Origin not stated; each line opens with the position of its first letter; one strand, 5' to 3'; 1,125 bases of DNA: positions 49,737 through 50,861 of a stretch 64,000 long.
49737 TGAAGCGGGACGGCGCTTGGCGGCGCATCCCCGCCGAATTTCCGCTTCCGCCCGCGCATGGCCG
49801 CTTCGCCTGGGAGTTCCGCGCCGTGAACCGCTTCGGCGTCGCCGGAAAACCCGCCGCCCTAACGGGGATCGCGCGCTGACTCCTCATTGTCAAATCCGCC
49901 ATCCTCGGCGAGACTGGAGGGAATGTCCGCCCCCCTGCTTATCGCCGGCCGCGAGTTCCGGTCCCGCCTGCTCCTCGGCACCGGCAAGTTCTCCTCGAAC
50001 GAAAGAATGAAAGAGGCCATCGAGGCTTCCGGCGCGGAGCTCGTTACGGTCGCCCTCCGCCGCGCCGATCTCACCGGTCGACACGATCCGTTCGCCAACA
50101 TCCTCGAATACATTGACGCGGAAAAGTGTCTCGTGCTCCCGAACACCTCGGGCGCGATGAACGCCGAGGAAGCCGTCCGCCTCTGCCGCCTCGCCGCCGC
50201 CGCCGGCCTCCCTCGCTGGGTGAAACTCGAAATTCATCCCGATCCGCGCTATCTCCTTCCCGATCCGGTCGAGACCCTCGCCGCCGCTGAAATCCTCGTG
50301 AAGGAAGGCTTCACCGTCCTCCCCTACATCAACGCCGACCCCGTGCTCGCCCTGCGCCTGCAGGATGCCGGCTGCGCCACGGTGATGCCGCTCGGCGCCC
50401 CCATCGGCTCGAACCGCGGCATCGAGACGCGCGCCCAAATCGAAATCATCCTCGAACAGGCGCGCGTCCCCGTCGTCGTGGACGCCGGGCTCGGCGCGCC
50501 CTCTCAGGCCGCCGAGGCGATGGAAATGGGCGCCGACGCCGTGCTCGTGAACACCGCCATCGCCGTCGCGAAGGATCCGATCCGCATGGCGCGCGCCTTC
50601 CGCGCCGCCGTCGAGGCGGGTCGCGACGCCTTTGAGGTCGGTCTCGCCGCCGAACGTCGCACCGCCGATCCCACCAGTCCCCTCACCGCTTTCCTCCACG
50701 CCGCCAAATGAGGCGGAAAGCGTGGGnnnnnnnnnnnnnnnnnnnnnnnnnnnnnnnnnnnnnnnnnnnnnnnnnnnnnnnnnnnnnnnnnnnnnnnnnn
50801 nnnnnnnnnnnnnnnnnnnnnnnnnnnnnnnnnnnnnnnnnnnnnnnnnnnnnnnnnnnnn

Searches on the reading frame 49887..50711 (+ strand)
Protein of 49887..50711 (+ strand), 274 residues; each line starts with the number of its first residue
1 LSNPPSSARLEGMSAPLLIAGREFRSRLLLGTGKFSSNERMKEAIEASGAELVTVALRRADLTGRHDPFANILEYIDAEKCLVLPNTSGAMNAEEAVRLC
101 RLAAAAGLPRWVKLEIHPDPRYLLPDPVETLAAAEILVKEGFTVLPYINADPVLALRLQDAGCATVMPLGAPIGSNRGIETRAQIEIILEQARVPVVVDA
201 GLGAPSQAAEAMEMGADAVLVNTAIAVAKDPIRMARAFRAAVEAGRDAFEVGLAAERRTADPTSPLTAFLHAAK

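Call 10: search_protein_families(library=pfam, proteins=[window:49887-50711:+], max_evalue=0.001)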
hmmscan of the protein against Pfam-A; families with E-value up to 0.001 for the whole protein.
window:49887-50711:+ (274 aa): 3 families
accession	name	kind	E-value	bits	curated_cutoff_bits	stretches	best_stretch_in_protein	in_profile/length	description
PF05690.20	ThiG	-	1.7e-107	358.8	23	1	19-265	2-247/247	Thiazole biosynthesis protein ThiG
PF00977.27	His_biosynth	-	7.8e-05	22.7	23.6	1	181-232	61-112/228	Histidine biosynthesis protein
PF04131.20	NanE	-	0.00011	22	27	0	189-227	140-178/192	Putative N-acetylmannosamine-6-phosphate epimerase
